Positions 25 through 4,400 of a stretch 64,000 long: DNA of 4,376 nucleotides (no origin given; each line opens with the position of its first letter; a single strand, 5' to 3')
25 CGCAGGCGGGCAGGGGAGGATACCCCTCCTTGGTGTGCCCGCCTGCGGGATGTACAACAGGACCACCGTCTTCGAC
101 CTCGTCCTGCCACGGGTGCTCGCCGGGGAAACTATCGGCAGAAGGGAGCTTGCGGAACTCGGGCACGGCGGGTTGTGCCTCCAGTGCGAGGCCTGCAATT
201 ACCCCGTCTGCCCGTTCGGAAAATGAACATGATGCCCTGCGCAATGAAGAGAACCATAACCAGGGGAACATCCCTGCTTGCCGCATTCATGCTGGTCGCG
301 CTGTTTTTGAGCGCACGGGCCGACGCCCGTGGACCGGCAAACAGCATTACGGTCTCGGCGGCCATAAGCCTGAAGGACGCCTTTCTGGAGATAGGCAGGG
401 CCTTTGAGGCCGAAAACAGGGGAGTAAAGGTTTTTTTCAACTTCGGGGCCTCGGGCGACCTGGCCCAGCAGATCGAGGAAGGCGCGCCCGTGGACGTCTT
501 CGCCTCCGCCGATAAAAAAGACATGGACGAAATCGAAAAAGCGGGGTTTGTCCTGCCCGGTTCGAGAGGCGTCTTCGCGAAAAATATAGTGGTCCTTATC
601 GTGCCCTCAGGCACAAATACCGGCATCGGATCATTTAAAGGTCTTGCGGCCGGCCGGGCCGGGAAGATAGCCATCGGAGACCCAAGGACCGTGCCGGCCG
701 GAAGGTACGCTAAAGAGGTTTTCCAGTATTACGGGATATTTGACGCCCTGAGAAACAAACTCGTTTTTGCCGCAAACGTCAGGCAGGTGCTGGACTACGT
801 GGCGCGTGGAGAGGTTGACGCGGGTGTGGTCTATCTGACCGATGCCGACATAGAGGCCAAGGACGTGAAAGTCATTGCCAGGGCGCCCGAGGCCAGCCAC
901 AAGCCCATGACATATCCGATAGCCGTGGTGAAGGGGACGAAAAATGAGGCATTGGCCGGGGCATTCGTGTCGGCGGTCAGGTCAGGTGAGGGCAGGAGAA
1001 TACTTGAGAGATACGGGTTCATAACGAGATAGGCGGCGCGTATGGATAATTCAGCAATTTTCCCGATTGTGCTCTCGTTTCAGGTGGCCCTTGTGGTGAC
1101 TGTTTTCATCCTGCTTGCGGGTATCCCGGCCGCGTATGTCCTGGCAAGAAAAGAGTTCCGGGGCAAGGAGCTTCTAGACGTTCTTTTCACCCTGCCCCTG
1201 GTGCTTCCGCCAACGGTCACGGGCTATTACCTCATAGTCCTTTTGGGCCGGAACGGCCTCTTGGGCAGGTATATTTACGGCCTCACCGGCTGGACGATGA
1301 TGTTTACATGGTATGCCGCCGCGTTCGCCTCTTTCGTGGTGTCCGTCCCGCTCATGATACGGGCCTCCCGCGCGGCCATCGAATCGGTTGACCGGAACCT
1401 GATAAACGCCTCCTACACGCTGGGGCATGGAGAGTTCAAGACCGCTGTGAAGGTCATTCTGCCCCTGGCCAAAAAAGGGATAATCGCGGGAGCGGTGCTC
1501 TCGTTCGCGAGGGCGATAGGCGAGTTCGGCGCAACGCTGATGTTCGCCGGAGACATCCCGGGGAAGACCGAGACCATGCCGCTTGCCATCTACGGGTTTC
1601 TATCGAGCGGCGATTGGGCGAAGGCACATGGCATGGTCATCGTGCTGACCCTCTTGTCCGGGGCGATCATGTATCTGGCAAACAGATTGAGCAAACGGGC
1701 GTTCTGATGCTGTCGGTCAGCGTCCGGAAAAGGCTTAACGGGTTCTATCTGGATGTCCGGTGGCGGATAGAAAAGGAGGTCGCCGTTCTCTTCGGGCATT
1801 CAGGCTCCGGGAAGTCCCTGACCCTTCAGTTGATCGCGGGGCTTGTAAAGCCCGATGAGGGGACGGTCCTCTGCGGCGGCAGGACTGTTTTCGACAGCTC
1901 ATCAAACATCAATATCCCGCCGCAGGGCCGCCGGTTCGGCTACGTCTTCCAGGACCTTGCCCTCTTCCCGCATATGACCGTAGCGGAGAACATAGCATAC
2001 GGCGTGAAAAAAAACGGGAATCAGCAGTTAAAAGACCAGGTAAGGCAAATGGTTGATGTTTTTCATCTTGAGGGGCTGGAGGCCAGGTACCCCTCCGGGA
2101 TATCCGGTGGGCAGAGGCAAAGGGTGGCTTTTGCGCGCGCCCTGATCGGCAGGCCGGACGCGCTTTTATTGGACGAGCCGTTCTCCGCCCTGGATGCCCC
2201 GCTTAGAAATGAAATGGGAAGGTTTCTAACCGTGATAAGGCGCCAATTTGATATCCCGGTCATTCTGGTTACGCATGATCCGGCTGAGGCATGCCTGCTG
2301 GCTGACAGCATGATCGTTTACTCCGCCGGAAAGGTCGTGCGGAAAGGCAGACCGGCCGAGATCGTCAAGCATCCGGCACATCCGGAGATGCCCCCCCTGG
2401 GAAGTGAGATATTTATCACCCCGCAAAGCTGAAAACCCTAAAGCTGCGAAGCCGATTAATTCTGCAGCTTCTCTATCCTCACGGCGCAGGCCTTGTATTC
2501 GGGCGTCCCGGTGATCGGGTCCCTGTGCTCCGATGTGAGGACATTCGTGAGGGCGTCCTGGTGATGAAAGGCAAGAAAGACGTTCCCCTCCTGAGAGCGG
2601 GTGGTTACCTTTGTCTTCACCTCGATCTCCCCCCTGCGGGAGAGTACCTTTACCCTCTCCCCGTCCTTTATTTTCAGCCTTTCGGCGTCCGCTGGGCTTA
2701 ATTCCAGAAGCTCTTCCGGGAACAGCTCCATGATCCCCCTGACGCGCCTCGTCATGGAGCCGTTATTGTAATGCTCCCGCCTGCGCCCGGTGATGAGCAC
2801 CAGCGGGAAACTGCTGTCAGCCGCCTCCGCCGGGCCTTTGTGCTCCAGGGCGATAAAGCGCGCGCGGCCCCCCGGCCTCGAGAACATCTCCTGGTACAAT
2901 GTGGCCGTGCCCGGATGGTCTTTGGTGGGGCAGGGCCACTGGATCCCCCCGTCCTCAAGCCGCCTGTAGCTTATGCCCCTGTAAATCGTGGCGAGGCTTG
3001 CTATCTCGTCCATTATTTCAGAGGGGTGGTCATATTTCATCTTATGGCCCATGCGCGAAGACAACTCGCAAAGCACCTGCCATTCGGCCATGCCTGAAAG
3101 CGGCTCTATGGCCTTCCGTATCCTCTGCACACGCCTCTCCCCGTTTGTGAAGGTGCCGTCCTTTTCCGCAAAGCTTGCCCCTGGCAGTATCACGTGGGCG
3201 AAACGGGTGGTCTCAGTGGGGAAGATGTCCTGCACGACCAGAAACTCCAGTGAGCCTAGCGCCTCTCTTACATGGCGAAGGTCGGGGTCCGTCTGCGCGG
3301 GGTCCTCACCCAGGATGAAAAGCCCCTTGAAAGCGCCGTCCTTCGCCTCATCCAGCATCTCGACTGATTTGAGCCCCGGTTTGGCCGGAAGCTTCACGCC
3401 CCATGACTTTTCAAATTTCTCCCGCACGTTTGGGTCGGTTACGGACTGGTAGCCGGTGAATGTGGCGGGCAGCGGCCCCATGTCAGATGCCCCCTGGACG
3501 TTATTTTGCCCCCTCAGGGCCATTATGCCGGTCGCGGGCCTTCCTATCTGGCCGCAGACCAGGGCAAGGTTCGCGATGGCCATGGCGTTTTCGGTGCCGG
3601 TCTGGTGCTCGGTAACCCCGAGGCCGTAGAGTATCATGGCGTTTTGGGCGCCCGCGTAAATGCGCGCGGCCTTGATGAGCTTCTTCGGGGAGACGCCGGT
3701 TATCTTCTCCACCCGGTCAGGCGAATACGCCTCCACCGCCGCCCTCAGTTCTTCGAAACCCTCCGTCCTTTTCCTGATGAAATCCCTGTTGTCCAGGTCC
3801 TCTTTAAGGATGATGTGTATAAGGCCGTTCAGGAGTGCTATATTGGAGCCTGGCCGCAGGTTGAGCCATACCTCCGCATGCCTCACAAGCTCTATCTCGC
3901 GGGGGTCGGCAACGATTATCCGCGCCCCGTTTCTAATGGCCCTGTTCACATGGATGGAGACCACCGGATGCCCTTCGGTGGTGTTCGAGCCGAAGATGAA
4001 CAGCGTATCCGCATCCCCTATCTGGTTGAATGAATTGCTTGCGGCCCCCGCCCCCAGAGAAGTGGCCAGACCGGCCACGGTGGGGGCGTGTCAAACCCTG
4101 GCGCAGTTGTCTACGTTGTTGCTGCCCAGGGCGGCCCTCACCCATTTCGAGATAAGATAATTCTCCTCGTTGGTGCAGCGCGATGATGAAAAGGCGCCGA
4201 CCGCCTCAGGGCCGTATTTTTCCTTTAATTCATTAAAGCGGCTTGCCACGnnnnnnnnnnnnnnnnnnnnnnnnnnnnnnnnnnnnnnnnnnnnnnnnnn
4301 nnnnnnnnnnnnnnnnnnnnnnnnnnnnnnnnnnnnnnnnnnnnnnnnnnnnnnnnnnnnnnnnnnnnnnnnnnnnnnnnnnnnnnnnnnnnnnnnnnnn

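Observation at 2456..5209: Formate dehydrogenase alpha subunit is a selenoprotein that the ORF track splits at an in-frame UGA, with a SECIS-like hairpin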

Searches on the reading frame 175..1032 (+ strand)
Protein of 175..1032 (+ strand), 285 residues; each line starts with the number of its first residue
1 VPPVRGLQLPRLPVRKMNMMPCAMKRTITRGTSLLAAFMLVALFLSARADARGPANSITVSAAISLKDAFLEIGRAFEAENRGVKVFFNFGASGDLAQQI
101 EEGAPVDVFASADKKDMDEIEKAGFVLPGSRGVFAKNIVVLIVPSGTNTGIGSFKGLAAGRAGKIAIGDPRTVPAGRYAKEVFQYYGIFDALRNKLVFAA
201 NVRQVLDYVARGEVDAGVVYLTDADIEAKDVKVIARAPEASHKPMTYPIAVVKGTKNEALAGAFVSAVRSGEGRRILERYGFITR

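Call 11: search_protein_families(library=ncbifam, proteins=[window:175-1032:+], max_evalue=0.00001)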
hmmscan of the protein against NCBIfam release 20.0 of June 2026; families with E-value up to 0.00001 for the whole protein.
window:175-1032:+ (285 aa): 8 families
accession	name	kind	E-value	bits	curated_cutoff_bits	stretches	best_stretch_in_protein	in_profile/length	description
TIGR01256.1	modA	equivalog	7e-61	205.9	62.5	1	63-281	1-217/217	molybdate ABC transporter substrate-binding protein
NF007958.0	PRK10677.1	equivalog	8.2e-49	165.9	253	1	41-285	12-256/256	molybdate ABC transporter substrate-binding protein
NF002918.0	PRK03537.1-4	equivalog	8e-20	71.2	288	1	54-284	4-245/246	molybdate ABC transporter substrate-binding protein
NF002917.0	PRK03537.1-3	equivalog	4.2e-15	55.6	264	1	54-185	21-149/267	molybdate ABC transporter substrate-binding protein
NF002919.0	PRK03537.1-6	equivalog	1.4e-12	47.7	482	1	30-184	8-157/275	molybdate ABC transporter substrate-binding protein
NF002920.0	PRK03537.2-1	equivalog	6.2e-10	38.7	470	1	36-184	6-155/314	molybdate ABC transporter substrate-binding protein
NF003196.0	PRK04168.1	equivalog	1.3e-09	37.4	355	0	33-120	9-97/338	tungstate ABC transporter substrate-binding protein WtpA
NF002916.0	PRK03537.1-2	equivalog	5.4e-08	32.6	359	1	57-184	4-128/244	molybdate ABC transporter substrate-binding protein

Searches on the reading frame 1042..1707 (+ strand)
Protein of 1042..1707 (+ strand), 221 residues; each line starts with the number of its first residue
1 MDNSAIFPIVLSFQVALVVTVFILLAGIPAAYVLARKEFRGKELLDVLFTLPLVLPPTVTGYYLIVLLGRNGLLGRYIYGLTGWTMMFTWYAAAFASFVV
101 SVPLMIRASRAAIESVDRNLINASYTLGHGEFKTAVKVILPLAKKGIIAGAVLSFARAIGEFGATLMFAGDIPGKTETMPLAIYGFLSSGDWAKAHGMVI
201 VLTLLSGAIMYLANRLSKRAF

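Call 11: search_protein_families(library=ncbifam, proteins=[window:1042-1707:+], max_evalue=0.00001)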
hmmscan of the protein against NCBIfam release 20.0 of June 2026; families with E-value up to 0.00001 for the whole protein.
window:1042-1707:+ (221 aa): 31 families (the best 25 are shown)
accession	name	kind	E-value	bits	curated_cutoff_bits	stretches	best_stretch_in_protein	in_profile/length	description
TIGR02141.1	modB_ABC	equivalog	8.1e-71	237.9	182.6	1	11-219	2-208/208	molybdate ABC transporter permease subunit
NF006939.0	PRK09421.1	equivalog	6.9e-62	208.8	262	1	5-219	8-223/230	molybdate ABC transporter permease subunit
TIGR01581.1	Mo_ABC_porter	hypoth_equivalog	3.9e-57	193.3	210.3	1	2-206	16-219/225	ABC transporter permease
TIGR00969.1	3a0106s02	subfamily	1.2e-43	149.5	240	1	4-219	58-272/272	sulfate ABC transporter permease subunit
TIGR02139.1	permease_CysT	equivalog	1.9e-37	129.3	246.1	1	3-218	46-260/265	sulfate ABC transporter permease subunit CysT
NF040839.1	tungstate_WtpB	equivalog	3.4e-35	121.9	340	1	2-212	39-243/251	tungstate ABC transporter permease WtpB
TIGR02140.1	permease_CysW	equivalog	8.1e-35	120.6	329.1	1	4-216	44-255/261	sulfate ABC transporter permease subunit CysW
NF008208.0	PRK10971.1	equivalog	1.6e-32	113.1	415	1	13-219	64-269/277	sulfate/thiosulfate ABC transporter permease CysT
NF038017.1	ABC_perm1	subfamily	1.4e-26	93.6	100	1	12-202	1-183/184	ABC transporter permease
NF008620.0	PRK11602.1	equivalog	8.3e-24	84.3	442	1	3-211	60-267/291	sulfate/thiosulfate ABC transporter permease CysW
NF007044.0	PRK09497.1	equivalog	1.1e-20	74.3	348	1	10-218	66-276/285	spermidine/putrescine ABC transporter permease PotB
NF007963.0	PRK10683.1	equivalog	1.4e-19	70.7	489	1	10-214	100-307/317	putrescine ABC transporter permease PotH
TIGR00974.1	3a0107s02c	equivalog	1.1e-18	67.4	193.45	1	74-211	112-261/272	phosphate ABC transporter permease PstA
NF011624.0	PRK15050.1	equivalog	3.9e-16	59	247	1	10-216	76-285/297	2-aminoethylphosphonate ABC transporter permease subunit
TIGR03262.1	PhnU2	equivalog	7.6e-16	57.9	593.25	1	9-212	56-250/546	putative 2-aminoethylphosphonate ABC transporter permease subunit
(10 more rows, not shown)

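Call 79: find_encoding_contigs(protein=window:1042-1707:+, flank=10000, max_places=4)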
Protein window:1042-1707:+ (221 aa): 1 contig read that carries it; 1 place shown.
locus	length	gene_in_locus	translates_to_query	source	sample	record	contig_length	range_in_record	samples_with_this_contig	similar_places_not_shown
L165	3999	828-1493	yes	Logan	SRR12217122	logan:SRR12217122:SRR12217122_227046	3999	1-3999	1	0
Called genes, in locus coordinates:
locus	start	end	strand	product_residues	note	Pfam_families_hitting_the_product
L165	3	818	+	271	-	?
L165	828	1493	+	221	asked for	PF00528:BPD_transp_1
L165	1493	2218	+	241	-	PF00005:ABC_tran, PF13304:AAA_21 (faint)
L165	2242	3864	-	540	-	PF00384:Molybdopterin, PF01568:Molydop_binding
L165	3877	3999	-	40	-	?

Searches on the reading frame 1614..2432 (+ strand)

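Call 11: search_protein_families(library=ncbifam, proteins=[window:1614-2432:+], max_evalue=0.00001)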
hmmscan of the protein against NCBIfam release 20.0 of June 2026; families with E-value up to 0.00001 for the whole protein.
window:1614-2432:+ (272 aa): 176 families (the best 25 are shown)
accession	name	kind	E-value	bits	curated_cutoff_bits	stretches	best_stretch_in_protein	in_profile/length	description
TIGR02142.1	modC_ABC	equivalog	2.6e-67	227.6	285.05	1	33-255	1-224/353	molybdenum ABC transporter ATP-binding protein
TIGR03265.1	PhnT2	equivalog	2e-60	204.9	457.7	1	47-256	22-228/353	putative 2-aminoethylphosphonate ABC transporter ATP-binding protein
NF008355.0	PRK11144.1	equivalog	1.7e-59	201.6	434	1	32-252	1-218/353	molybdenum ABC transporter ATP-binding protein ModC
TIGR01187.1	potA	subfamily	2.4e-59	201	355.6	1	59-255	1-193/325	polyamine ABC transporter ATP-binding protein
TIGR00968.1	3a0106s01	subfamily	8.7e-57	192.3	342.75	1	55-257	27-225/237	sulfate ABC transporter ATP-binding protein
NF040840.2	tungstate_WtpC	equivalog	3.6e-56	190.9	440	1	43-258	13-226/347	tungstate ABC transporter ATP-binding protein WtpC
NF040933.2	ABC_arch_GlcV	equivalog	4.6e-56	190.2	450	1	54-263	32-242/357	glucose ABC transporter ATP-binding protein GlcV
NF043075.1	MMSYN1_0197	equivalog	2.7e-54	184.4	550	1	53-255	27-225/341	spermidine/putrescine ABC transporter ATP-binding protein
NF006987.0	PRK09452.1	equivalog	3.6e-53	180.6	482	1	53-255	42-240/378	spermidine/putrescine ABC transporter ATP-binding protein PotA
NF008653.0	PRK11650.1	subfamily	2.3e-51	174.9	432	1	53-255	29-227/357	sn-glycerol-3-phosphate ABC transporter ATP-binding protein UgpC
NF008513.0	PRK11432.1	equivalog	4.4e-51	173.8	496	1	55-256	33-230/351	ferric ABC transporter ATP-binding protein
TIGR03258.1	PhnT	equivalog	2.2e-50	171.7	499.15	1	28-256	7-233/359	2-aminoethylphosphonate ABC transport system ATP-binding subunit PhnT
TIGR01186.1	proV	subfamily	4.6e-50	170.7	326.6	1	53-256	18-223/363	betaine/proline/choline family ABC transporter ATP-binding protein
NF008105.0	PRK10851.1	equivalog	5.1e-48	163.6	502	1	54-255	28-229/362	sulfate/thiosulfate ABC transporter ATP-binding protein CysA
NF008233.0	PRK11000.1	equivalog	1.1e-47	162.6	568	1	53-255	28-226/369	maltose/maltodextrin ABC transporter ATP-binding protein MalK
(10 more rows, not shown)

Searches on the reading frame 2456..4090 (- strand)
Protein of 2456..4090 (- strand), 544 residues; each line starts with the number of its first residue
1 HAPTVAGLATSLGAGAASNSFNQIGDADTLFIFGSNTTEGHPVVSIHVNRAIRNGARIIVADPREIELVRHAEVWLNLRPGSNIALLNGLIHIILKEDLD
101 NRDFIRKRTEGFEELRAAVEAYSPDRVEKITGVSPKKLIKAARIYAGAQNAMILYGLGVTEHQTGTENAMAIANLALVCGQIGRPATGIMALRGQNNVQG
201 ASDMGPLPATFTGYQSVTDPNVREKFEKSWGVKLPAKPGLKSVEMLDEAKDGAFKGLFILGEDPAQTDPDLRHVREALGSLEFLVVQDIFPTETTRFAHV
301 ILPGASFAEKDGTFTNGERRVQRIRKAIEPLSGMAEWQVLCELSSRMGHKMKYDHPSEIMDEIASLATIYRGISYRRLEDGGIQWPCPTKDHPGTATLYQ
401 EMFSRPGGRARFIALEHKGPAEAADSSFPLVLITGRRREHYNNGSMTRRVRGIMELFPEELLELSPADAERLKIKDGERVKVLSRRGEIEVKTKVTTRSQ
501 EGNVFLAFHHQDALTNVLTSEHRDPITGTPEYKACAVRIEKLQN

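Call 4: search_protein_families(library=pfam, proteins=[window:2456-4090:-])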
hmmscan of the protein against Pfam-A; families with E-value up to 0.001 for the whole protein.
window:2456-4090:- (544 aa): 2 families
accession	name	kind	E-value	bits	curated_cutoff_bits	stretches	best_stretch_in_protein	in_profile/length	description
PF00384.28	Molybdopterin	-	4e-53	181.1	24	1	16-345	97-352/353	Molybdopterin oxidoreductase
PF01568.27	Molydop_binding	-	6.4e-30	103.9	26.8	1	430-536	1-110/110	Molydopterin dinucleotide binding domain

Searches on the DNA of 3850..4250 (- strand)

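Call 62: search_dna_similar(query=window:3850-4250:-, collection=ecoli_genomes, mode=distant, max_rows=3, max_evalue=0.001)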
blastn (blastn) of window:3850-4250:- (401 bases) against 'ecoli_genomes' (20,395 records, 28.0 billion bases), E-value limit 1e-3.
No match.

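Call 71: search_rna_families(source=window, start=3950, end=4150, threshold=evalue, max_evalue=10)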
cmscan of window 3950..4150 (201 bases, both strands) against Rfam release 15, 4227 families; matches with E-value up to 10: 3.
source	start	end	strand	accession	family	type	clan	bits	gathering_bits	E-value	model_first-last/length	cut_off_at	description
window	4043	4096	-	RF01989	SECIS_3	Cis-reg;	-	26.7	63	0.00034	1-59/59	no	Selenocysteine insertion sequence 3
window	4015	4085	+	RF03169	c-di-GMP-II-GAG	Cis-reg; riboswitch;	CL00127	14.6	40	2.6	1-86/86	no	c-di-GMP-II-GAG riboswitch aptamer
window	3968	4042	-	RF01520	CC0734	Gene; sRNA;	-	14.1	45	5.1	1-95/95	no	caulobacter sRNA CC0734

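Call 73: search_rna_families(source=window, start=4000, end=4130, threshold=evalue, max_evalue=0.01, show_alignments=1)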
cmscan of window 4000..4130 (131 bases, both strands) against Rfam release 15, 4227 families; matches with E-value up to 0.01: 1.
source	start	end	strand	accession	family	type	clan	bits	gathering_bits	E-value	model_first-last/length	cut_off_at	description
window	4043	4096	-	RF01989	SECIS_3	Cis-reg;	-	26.7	63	0.00022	1-59/59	no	Selenocysteine insertion sequence 3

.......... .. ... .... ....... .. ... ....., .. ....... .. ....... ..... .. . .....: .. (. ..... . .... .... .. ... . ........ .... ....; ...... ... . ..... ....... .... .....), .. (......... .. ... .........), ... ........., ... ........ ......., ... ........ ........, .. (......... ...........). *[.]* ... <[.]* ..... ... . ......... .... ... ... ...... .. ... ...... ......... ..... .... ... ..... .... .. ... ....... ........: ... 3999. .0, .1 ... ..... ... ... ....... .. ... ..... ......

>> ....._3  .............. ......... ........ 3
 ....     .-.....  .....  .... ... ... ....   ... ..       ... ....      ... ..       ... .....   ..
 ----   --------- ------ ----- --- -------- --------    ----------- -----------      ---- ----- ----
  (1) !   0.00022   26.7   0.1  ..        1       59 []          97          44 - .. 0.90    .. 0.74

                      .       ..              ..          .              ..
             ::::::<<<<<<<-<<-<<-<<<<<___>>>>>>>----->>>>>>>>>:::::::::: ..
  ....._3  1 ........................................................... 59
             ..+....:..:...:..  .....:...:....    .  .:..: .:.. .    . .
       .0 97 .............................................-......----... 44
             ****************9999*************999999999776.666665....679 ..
